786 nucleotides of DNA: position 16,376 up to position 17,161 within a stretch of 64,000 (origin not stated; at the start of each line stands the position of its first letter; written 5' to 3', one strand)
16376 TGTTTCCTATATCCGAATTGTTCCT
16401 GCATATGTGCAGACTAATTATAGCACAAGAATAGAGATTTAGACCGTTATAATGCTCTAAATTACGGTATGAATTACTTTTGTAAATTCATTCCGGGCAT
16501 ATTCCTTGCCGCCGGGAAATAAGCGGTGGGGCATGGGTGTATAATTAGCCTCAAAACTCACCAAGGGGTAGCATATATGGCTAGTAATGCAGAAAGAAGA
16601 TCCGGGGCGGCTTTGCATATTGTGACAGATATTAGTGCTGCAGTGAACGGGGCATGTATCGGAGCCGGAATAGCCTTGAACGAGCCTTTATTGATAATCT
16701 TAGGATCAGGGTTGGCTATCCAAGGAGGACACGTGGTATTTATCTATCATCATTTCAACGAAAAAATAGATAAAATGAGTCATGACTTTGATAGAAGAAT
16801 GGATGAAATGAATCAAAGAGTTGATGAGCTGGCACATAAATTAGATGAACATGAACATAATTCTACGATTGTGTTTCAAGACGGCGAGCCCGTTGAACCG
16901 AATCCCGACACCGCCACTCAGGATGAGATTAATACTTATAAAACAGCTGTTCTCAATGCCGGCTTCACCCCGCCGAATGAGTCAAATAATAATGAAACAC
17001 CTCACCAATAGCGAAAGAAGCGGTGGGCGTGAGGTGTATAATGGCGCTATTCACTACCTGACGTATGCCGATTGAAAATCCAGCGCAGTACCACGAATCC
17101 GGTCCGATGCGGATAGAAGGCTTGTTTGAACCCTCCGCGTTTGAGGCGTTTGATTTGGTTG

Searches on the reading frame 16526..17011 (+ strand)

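Call 40: search_protein_families(library=padloc, proteins=[window:16526-17011:+], max_evalue=0.1)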
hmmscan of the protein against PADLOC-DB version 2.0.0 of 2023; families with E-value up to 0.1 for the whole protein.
window:16526-17011:+ (161 aa): 1 family
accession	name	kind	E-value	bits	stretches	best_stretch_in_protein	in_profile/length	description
PDLC02333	AbiTi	-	0.026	12.8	0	73-115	41-83/114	AbiTi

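Call 41: search_protein_families(library=pfam, proteins=[window:16526-17011:+], max_evalue=0.001)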
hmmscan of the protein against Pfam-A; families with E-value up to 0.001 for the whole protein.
window:16526-17011:+ (161 aa): 1 family
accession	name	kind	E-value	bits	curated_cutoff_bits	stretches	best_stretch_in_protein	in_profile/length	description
PF06825.17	HSBP1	-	0.00031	21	28.6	1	78-108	15-45/51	Heat shock factor binding protein 1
